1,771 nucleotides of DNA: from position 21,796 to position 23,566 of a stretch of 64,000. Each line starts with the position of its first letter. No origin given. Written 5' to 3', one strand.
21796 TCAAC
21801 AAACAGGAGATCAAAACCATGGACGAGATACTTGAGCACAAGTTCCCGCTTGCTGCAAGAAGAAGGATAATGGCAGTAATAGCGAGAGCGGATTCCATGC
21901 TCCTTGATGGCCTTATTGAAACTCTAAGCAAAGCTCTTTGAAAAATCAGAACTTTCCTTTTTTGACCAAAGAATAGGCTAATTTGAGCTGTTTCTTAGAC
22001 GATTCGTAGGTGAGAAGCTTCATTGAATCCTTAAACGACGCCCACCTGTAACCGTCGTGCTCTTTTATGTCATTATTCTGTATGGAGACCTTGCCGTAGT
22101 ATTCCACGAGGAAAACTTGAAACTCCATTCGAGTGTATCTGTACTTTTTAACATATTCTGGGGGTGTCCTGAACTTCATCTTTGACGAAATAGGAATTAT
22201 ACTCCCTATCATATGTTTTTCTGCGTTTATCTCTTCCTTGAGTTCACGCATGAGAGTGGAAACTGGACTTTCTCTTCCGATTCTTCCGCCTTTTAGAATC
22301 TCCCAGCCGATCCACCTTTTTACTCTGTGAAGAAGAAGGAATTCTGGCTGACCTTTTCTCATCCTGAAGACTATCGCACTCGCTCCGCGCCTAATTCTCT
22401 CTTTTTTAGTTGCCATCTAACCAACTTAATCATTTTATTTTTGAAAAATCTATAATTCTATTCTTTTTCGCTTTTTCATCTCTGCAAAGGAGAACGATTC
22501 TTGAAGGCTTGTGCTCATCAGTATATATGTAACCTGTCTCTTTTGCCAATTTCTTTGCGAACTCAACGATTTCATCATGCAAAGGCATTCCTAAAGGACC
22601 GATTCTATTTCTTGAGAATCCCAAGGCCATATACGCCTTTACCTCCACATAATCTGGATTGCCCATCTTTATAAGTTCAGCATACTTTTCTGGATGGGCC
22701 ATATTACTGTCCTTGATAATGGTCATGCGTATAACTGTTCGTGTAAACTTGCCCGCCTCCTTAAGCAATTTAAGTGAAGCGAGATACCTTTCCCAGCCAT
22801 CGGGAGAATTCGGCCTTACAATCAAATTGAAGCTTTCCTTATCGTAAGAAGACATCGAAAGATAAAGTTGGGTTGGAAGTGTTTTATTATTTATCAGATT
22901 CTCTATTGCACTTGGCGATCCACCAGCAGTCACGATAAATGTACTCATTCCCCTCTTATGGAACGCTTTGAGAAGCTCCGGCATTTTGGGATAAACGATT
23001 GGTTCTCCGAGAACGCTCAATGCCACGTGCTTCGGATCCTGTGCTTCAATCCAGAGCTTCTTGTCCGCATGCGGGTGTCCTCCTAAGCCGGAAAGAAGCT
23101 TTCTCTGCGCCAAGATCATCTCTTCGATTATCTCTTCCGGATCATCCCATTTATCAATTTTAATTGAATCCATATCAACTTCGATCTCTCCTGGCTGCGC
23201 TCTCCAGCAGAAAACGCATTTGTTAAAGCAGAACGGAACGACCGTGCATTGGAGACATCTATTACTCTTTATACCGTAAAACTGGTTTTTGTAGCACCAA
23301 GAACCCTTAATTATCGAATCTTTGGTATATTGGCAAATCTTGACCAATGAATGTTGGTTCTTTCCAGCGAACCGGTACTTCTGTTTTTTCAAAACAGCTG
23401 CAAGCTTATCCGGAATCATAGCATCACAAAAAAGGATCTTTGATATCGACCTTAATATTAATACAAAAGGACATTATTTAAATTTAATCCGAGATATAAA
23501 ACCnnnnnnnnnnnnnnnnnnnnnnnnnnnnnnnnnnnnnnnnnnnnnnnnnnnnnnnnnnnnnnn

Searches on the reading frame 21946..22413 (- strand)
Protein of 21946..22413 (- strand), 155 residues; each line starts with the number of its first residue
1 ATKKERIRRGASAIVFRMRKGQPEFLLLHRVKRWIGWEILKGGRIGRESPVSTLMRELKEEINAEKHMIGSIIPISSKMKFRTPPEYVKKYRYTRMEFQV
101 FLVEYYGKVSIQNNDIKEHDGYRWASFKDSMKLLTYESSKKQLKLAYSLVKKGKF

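Call 21: search_protein_families(library=pfam, proteins=[window:21946-22413:-], max_evalue=0.00001)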
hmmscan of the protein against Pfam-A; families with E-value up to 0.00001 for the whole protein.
window:21946-22413:- (155 aa): 1 family
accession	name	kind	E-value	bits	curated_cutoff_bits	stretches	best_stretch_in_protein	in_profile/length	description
PF00293.34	NUDIX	-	1.9e-11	44.5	21.1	1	8-138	3-125/134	NUDIX domain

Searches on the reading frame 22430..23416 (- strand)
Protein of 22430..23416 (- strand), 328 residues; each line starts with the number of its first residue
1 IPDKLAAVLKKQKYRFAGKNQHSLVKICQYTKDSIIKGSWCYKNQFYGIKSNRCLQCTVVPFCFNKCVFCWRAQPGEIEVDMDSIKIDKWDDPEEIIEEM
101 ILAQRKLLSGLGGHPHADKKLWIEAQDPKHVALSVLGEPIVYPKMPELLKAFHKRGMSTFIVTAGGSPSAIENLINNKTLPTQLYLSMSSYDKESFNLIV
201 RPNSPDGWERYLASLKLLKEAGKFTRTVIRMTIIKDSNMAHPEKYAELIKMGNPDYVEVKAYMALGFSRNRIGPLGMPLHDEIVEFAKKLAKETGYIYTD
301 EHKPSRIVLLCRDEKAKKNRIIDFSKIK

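Call 21: search_protein_families(library=pfam, proteins=[window:22430-23416:-], max_evalue=0.00001)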
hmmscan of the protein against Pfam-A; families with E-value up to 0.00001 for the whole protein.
window:22430-23416:- (328 aa): 2 families
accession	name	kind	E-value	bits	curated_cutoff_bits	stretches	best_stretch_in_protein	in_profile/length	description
PF08608.17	Wyosine_form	-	1.2e-17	64.4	22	1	252-310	2-61/63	Wyosine base formation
PF04055.27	Radical_SAM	-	5.2e-17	63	29.5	1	59-249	3-166/166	Radical SAM superfamily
